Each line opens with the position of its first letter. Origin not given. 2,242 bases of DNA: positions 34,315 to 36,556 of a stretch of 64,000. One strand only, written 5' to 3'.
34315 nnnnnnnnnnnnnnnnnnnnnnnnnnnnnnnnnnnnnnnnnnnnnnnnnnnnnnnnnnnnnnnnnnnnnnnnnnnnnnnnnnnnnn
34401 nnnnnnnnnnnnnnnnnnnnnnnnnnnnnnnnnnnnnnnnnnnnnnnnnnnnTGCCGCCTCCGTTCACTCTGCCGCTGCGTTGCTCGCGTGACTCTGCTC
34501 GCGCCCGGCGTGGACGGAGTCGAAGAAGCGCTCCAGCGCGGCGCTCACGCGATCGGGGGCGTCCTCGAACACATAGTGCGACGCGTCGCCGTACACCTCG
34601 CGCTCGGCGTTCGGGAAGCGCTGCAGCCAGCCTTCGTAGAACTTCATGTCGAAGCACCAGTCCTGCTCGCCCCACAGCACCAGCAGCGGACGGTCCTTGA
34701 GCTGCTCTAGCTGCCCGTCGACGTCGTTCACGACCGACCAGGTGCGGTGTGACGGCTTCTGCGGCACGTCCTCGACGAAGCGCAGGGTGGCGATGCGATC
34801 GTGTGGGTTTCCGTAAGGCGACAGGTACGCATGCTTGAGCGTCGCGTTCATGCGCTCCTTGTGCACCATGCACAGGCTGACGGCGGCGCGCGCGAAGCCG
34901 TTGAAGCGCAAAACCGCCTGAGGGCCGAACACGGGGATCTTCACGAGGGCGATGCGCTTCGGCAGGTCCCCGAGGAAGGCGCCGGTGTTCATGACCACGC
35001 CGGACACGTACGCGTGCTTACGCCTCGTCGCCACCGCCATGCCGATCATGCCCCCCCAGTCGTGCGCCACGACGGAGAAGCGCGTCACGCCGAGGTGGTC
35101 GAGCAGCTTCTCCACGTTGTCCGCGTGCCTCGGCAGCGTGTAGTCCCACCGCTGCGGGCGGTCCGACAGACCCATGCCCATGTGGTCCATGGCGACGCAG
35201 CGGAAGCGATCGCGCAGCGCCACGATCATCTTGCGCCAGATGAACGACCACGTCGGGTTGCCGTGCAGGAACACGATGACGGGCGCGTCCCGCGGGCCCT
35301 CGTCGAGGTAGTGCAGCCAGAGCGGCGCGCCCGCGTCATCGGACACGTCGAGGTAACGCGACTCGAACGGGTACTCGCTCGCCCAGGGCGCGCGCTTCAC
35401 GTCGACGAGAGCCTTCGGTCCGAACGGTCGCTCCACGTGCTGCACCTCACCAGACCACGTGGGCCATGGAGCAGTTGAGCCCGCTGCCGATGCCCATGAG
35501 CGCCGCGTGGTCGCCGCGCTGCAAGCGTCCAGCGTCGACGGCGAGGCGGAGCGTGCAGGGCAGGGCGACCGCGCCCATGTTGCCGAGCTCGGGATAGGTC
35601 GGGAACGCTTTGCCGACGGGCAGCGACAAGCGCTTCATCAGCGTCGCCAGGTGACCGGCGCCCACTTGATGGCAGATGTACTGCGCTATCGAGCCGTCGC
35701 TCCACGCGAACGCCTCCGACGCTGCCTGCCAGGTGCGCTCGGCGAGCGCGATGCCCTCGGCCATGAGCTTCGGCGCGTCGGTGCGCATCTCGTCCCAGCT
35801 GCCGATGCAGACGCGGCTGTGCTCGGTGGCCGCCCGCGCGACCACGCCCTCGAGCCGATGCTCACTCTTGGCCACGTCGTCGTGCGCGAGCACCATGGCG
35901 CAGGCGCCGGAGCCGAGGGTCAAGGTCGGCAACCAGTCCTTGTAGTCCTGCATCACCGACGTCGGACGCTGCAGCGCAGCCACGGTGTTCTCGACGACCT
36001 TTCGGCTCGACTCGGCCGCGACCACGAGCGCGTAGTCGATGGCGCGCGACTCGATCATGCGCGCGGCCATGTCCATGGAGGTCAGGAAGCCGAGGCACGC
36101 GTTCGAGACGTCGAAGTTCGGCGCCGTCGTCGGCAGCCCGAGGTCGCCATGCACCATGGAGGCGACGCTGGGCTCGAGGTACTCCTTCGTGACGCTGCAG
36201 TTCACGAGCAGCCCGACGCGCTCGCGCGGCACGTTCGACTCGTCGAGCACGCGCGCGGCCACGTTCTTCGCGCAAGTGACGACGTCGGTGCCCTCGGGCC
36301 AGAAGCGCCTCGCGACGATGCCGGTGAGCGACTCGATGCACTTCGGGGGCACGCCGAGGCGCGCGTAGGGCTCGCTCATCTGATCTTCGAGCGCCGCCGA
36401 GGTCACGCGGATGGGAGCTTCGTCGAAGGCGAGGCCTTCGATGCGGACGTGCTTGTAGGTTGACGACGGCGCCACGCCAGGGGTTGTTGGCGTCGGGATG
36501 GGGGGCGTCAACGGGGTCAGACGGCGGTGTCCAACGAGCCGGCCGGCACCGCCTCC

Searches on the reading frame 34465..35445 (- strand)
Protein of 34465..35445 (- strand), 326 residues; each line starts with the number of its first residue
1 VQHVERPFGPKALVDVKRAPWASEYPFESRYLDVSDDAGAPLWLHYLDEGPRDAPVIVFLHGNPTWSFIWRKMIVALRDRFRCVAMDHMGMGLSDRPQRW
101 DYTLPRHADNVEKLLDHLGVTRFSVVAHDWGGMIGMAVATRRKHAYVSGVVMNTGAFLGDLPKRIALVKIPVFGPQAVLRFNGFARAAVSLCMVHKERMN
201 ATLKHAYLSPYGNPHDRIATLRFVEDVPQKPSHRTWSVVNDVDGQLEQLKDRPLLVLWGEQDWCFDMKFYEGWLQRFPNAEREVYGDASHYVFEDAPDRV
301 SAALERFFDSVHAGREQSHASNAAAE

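Call 6: search_protein_families(library=pfam, proteins=[window:34465-35445:-], max_evalue=0.01)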
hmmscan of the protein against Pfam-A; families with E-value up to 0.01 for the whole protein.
window:34465-35445:- (326 aa): 3 families
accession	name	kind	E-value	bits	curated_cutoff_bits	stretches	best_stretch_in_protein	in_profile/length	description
PF00561.26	Abhydrolase_1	-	7.3e-33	114.7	25.8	1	55-297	1-245/245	alpha/beta hydrolase fold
PF12697.13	Abhydrolase_6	-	3e-19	71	26.3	1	57-303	1-217/217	Alpha/beta hydrolase family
PF12146.15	Hydrolase_4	-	1.4e-06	28.2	27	1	56-295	6-237/239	Serine aminopeptidase, S33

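Call 8: search_protein_families(library=ncbifam, proteins=[window:34465-35445:-], max_evalue=0.001)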
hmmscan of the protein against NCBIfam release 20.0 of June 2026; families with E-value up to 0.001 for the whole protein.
window:34465-35445:- (326 aa): 22 families
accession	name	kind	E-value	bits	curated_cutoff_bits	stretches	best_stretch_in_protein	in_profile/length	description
NF002873.0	PRK03204.1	equivalog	3e-49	167.9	466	1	19-307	6-284/286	haloalkane dehalogenase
NF002938.0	PRK03592.1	equivalog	1.3e-45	156.1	241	1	25-312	8-293/298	haloalkane dehalogenase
NF002043.0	PRK00870.1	subfamily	2.6e-44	151.9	265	1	23-309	15-299/302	haloalkane dehalogenase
NF051488.1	bifunc_PcaDC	exception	1e-21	77.6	390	1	45-160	3-117/375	bifunctional 3-oxoadipate enol-lactonase/4-carboxymuconolactone decarboxylase PcaDC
TIGR02427.1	protocat_pcaD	equivalog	2.2e-21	76.4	255.85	1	44-160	2-118/251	3-oxoadipate enol-lactonase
TIGR03056.1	bchO_mg_che_rel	equivalog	2.2e-18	66.3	172.55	1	44-307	18-276/278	alpha/beta fold hydrolase BchO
NF004514.1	PRK05855.1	equivalog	7.7e-18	64.4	455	1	46-323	14-302/578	SDR family oxidoreductase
NF050089.1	i_nPHAscl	equivalog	7.1e-17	61.4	300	1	52-145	16-108/288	intracellular short-chain-length polyhydroxyalkanoate depolymerase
TIGR03611.1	RutD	equivalog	2.7e-15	56.4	238.5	1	52-154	11-113/258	pyrimidine utilization protein D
NF011457.0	PRK14875.1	equivalog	9e-14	51.2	307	1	44-144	122-221/372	acetoin dehydrogenase dihydrolipoyllysine-residue acetyltransferase subunit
NF045632.1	hydroxlase_HsaD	equivalog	1.8e-12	46.8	400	1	43-143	23-126/290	4,5:9,10-diseco-3-hydroxy-5,9,17-trioxoandrosta-1(10),2-diene-4-oate hydrolase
TIGR03695.1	menH_SHCHC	equivalog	8.1e-12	45.1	208.55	1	54-155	2-104/252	2-succinyl-6-hydroxy-2,4-cyclohexadiene-1-carboxylate synthase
NF051487.1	bifunc_PcaCD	exception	2.9e-11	43.1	430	1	53-156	171-273/413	bifunctional 4-carboxymuconolactone decarboxylase/3-oxoadipate enol-lactonase PcaCD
TIGR01250.1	pro_imino_pep_2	subfamily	4e-11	43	167.65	1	53-153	25-128/288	proline iminopeptidase-family hydrolase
NF007954.0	PRK10673.1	equivalog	8.1e-10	38.4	399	1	76-141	38-101/255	esterase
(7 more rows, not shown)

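Call 115: search_solved_structures(query=window:34465-35445:-, max_evalue=1e-20)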
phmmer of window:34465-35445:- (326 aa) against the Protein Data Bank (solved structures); distinct sequences matched with E-value up to 1e-20: 81 (the best 60 are shown).
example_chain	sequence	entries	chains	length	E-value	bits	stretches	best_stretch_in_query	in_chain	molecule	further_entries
8ckp_D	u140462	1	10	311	2e-39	138.7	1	19-313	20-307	Alpha/beta fold hydrolase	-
8ooh_A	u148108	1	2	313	6.1e-38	133.8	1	19-307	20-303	Alpha/beta fold hydrolase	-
5flk_A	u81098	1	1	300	3.4e-30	108.4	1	24-311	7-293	DHAA101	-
3g9x_A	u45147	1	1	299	8e-30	107.2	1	24-313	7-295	Haloalkane dehalogenase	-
4hzg_A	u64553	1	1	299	8.9e-30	107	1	24-313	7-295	Haloalkane dehalogenase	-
4e46_A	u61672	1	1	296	1.1e-29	106.7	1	24-312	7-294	Haloalkane dehalogenase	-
8oe6_A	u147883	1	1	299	1.6e-29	106.1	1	23-313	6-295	Structure of hyperstable haloalkane dehalogenase variant DhaA231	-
1cqw_A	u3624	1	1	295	4.3e-29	104.8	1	25-313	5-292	HALOALKANE DEHALOGENASE; 1-CHLOROHEXANE HALIDOHYDROLASE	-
1bn6_A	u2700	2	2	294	8.2e-29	103.8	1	24-308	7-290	HALOALKANE DEHALOGENASE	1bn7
4f5z_A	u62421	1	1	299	9.2e-29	103.7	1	24-313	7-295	Haloalkane dehalogenase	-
8oe2_A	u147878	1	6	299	1e-28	103.5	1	24-313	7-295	Haloalkane dehalogenase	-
6xtc_A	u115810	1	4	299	2e-28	102.5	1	24-313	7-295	Haloalkane dehalogenase variant DhaA177 domain-swapped dimer type-3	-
6y9g_A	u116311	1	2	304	2.6e-28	102.2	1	22-311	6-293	Ancestral haloalkane dehalogenase AncHLD5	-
3fwh_A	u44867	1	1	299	3.1e-28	101.9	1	24-313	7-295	Haloalkane dehalogenase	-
3rk4_A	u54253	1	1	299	3.2e-28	101.9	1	24-313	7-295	Haloalkane dehalogenase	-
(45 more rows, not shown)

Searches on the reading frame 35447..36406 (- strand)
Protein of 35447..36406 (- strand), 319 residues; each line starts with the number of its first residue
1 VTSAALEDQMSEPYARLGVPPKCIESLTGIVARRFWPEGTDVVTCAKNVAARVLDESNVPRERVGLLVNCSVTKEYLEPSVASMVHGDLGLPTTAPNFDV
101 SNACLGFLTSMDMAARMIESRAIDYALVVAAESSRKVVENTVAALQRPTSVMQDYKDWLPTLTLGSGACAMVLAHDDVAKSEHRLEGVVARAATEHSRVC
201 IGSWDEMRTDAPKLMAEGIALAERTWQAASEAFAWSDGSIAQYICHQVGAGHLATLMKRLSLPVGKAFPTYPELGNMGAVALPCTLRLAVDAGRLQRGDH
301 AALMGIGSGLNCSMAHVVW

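Call 7: search_protein_families(library=pfam, proteins=[window:35447-36406:-], max_evalue=0.001)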
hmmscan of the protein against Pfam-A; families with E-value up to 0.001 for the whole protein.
window:35447-36406:- (319 aa): 4 families
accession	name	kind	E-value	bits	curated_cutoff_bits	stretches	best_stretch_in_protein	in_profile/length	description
PF08541.16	ACP_syn_III_C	-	1.9e-15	57.2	26.6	1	235-319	6-90/90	3-Oxoacyl-[acyl-carrier-protein (ACP)] synthase III C terminal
PF08545.16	ACP_syn_III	-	6.2e-11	42.5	24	1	98-176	1-64/80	3-Oxoacyl-[acyl-carrier-protein (ACP)] synthase III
PF00108.29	Thiolase_N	-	6e-07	29.5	26.4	1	46-140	27-121/260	Thiolase, N-terminal domain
PF08392.18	FAE1_CUT1_RppA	-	2.9e-05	24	27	1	49-134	90-175/290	FAE1/Type III polyketide synthase-like protein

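Call 113: search_protein_families(library=ncbifam, proteins=[window:35447-36406:-], max_evalue=0.01)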
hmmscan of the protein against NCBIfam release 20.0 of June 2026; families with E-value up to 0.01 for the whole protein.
window:35447-36406:- (319 aa): 17 families
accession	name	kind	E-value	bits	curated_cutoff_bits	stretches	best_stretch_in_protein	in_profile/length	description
NF006720.0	PRK09258.1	equivalog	3.1e-118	394.9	285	1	1-319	20-338/338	3-oxoacyl-ACP synthase III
NF006829.0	PRK09352.1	subfamily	8.7e-34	116.9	249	1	24-319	35-321/322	beta-ketoacyl-ACP synthase 3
TIGR00747.1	fabH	subfamily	6.5e-27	94.4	292.1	1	24-315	33-318/322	beta-ketoacyl-ACP synthase III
NF005541.0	PRK07204.1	equivalog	1.4e-19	70.6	402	2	15-134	26-145/329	beta-ketoacyl-ACP synthase III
NF004623.0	PRK05963.1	equivalog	3e-19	69.5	437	1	15-313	27-322/328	beta-ketoacyl-ACP synthase III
NF005308.0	PRK06840.1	equivalog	9.8e-11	41.3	315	1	16-175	27-174/339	3-oxoacyl-ACP synthase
NF003274.0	PRK04262.1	equivalog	3.2e-08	33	244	1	40-138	49-147/347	hydroxymethylglutaryl-CoA synthase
NF009519.0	PRK12880.1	equivalog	6.6e-08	32.2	436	1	24-138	42-155/353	beta-ketoacyl-ACP synthase III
TIGR01835.1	HMG-CoA-S_prok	equivalog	1.1e-07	31.1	360.35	1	34-141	41-146/382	hydroxymethylglutaryl-CoA synthase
TIGR01930.1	AcCoA-C-Actrans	subfamily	1.4e-06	27.6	240.55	1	42-147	21-126/385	acetyl-CoA C-acyltransferase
NF005293.2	PRK06816.1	subfamily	1.7e-06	27.4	450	1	49-142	68-160/378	StlD/DarB family beta-ketosynthase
NF005703.0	PRK07515.1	equivalog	0.00037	19.5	304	1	46-198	100-235/373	beta-ketoacyl-ACP synthase III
NF053539.1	resorcinol_DarB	exception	0.0017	17.6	550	0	52-137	72-156/377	dialkylresorcinol biosynthesis protein DarB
NF006516.0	PRK08963.1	equivalog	0.0027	16.6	560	1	42-138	37-133/436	acetyl-CoA C-acyltransferase FadI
NF005704.0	PRK07516.1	subfamily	0.0034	16.4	412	0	48-156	28-137/389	thiolase domain-containing protein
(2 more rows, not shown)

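Call 114: search_solved_structures(query=window:35447-36406:-, max_evalue=1e-10)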
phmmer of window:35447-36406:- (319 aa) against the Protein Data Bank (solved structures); distinct sequences matched with E-value up to 1e-10: 38.
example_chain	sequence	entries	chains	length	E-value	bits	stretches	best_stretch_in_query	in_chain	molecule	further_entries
3row_A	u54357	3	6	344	3e-78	266.2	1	2-319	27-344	3-oxoacyl-[ACP] synthase III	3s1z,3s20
3s21_A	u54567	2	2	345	3.1e-78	266.2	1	2-319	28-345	3-oxoacyl-[ACP] synthase III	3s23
5vxf_A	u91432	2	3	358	9e-78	264.6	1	2-319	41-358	3-oxoacyl-[ACP] synthase III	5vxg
5vxh_A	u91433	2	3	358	9.1e-78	264.6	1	2-319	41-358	3-oxoacyl-[ACP] synthase III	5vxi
5vxd_A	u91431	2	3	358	2.4e-77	263.2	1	2-319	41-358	3-oxoacyl-[ACP] synthase III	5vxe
6b2s_A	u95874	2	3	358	3.3e-77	262.8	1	2-319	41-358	3-oxoacyl-[ACP] synthase III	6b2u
6b2t_A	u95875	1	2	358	6.3e-77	261.9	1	2-319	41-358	3-oxoacyl-[ACP] synthase III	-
4kti_A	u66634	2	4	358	6.3e-77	261.9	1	2-319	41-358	3-oxoacyl-[ACP] synthase III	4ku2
3fk5_A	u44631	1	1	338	6.6e-77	261.8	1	2-319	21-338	3-oxoacyl-synthase III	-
4ktm_A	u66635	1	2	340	7.2e-77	261.7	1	2-319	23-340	3-oxoacyl-[ACP] synthase III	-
4ku3_A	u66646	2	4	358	8.6e-77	261.4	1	2-319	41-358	3-oxoacyl-[ACP] synthase III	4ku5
6b2r_A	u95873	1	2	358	8.9e-77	261.4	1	2-319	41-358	3-oxoacyl-[ACP] synthase III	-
4ryb_A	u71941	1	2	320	5.5e-18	68.3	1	21-310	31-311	3-oxoacyl-[acyl-carrier-protein] synthase 3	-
2ebd_A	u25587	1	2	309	1.7e-17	66.7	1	23-312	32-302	3-oxoacyl-[acyl-carrier-protein] synthase 3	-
4dfe_A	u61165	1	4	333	2.1e-16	63.1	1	22-312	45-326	3-oxoacyl-[acyl-carrier-protein] synthase 3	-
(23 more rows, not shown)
